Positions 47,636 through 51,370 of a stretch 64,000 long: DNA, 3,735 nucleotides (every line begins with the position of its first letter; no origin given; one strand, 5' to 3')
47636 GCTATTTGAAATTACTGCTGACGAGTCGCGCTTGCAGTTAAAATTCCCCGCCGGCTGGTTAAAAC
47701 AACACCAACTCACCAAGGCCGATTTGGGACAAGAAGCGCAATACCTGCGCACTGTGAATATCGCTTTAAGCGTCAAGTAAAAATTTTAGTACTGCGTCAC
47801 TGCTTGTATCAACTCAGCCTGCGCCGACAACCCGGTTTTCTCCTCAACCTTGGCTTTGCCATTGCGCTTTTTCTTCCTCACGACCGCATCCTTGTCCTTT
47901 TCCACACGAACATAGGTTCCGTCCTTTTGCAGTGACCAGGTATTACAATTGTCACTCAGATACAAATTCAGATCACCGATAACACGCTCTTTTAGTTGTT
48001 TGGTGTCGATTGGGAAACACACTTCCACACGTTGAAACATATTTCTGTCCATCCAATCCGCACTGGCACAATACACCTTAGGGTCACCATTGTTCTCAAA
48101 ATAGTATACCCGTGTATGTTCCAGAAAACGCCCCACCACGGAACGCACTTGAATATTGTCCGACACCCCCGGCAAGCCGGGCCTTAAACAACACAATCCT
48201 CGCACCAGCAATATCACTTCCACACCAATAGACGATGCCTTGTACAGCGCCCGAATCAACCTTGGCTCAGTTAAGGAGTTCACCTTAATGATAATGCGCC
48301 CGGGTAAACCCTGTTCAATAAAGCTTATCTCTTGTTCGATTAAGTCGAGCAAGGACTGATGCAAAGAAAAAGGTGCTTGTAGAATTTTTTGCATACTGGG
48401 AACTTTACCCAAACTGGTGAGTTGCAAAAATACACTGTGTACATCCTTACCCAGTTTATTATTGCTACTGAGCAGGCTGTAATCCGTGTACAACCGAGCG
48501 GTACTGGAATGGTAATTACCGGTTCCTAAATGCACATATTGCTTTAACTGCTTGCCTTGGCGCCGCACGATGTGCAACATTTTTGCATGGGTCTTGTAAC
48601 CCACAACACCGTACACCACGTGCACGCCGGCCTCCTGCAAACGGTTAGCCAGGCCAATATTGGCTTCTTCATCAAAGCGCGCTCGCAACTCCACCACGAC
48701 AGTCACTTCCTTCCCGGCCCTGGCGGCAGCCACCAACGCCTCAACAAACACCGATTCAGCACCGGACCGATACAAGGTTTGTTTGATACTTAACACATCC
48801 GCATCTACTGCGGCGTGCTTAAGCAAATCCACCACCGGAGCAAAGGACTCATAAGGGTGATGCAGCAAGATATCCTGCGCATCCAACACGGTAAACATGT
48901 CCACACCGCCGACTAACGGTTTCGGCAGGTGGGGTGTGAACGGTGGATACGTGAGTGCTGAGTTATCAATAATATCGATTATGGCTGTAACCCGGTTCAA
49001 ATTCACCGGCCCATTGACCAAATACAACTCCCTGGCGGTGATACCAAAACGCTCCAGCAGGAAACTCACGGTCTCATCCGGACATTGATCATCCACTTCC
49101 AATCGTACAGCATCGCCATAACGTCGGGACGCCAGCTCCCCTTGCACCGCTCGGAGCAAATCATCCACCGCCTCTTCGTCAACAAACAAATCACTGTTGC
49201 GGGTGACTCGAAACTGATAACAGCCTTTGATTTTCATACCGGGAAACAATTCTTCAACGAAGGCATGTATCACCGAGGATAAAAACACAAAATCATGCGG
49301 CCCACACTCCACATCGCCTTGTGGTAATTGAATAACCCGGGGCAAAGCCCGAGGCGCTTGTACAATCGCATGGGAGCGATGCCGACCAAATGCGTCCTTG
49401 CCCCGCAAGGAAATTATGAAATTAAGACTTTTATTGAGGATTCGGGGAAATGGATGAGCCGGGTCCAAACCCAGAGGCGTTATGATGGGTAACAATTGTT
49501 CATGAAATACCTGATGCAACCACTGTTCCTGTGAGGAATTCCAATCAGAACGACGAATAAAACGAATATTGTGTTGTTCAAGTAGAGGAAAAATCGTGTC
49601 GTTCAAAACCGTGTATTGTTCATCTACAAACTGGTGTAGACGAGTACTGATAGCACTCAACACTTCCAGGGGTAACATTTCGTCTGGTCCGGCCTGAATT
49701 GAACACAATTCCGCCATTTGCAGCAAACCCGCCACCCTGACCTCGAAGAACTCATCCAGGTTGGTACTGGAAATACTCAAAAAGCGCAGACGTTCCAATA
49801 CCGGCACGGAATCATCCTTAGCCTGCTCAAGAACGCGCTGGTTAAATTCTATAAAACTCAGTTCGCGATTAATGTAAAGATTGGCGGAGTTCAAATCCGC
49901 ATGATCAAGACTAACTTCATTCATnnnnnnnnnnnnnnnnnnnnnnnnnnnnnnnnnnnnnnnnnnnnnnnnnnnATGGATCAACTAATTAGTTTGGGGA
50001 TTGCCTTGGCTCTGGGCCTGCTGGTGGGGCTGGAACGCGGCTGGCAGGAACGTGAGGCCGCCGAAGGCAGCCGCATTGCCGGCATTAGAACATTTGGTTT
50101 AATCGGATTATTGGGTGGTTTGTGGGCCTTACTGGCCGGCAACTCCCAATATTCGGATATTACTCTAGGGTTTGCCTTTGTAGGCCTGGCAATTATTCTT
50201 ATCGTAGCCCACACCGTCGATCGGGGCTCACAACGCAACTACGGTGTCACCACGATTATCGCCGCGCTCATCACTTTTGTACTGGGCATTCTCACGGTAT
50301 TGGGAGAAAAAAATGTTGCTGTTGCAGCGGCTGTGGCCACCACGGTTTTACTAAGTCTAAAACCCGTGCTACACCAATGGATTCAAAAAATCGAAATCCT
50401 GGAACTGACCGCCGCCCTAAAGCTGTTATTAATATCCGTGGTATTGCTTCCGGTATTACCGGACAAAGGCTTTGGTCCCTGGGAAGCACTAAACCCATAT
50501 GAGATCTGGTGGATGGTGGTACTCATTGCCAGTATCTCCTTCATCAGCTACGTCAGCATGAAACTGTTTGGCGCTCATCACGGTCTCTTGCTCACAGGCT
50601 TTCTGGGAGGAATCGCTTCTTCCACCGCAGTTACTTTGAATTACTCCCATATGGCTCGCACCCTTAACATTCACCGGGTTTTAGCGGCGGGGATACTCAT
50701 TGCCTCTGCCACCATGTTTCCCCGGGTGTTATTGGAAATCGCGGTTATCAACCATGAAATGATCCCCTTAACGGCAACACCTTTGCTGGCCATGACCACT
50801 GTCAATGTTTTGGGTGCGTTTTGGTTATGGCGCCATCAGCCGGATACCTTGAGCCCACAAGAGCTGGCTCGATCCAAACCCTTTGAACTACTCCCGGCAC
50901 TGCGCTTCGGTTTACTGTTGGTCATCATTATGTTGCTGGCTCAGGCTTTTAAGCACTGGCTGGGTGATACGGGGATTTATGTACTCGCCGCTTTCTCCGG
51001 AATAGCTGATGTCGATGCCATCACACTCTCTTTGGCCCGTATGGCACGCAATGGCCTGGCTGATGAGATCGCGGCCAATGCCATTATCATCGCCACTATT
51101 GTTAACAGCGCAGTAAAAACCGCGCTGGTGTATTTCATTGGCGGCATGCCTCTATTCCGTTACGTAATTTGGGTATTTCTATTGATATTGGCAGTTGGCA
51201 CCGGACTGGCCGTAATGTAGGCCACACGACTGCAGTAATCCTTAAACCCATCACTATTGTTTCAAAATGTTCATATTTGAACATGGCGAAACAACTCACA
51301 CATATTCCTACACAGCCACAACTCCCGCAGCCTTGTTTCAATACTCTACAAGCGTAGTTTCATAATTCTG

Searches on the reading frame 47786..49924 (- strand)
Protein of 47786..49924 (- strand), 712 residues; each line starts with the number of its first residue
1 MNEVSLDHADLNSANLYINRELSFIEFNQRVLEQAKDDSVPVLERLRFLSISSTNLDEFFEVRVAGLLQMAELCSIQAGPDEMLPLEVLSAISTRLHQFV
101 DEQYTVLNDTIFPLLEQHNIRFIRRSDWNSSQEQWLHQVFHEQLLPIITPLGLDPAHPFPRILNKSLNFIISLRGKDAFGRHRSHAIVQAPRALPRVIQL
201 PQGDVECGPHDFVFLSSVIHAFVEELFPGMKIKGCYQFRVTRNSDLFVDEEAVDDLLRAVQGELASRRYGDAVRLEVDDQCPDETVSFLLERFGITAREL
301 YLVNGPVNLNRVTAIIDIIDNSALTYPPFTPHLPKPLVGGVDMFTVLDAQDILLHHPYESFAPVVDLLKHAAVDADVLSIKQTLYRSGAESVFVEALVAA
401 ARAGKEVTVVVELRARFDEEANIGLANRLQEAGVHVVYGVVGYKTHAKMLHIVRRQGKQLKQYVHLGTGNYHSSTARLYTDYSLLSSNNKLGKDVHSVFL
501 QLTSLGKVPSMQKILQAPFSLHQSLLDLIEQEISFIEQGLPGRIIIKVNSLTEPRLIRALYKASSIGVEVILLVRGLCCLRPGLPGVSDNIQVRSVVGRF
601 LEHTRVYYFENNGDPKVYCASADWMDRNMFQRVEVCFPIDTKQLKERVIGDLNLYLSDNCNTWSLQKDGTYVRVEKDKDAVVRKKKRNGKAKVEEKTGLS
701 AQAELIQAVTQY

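Call 97: search_protein_families(library=pfam, proteins=[window:47786-49924:-], max_evalue=0.00001)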
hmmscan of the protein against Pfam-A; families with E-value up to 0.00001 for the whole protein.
window:47786-49924:- (712 aa): 5 families
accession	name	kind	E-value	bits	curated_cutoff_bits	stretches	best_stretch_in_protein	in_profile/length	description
PF17941.7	PP_kinase_C_1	-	2.3e-70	236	25.7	1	343-504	2-163/167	Polyphosphate kinase C-terminal domain 1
PF13090.12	PP_kinase_C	-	2e-64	216.6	25.8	1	516-682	3-169/172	Polyphosphate kinase C-terminal domain 2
PF02503.22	PP_kinase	-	3.9e-62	209.6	31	1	132-313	2-181/183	Polyphosphate kinase middle domain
PF13089.11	PP_kinase_N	-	1.8e-35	121.9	23.8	1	17-122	1-106/107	Polyphosphate kinase N-terminal domain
PF13091.12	PLDc_2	-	3.8e-08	33.7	27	0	392-501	24-130/132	PLD-like domain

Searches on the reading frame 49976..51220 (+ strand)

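Call 97: search_protein_families(library=pfam, proteins=[window:49976-51220:+], max_evalue=0.00001)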
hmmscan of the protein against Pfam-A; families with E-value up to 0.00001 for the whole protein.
window:49976-51220:+ (414 aa): 2 families
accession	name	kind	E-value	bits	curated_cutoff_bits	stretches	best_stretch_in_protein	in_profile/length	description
PF13194.11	DUF4010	-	9.6e-67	225.2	30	1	182-389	1-210/210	Domain of unknown function (DUF4010)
PF02308.21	MgtC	-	4.5e-19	69.4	31.4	1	7-134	1-120/121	MgtC family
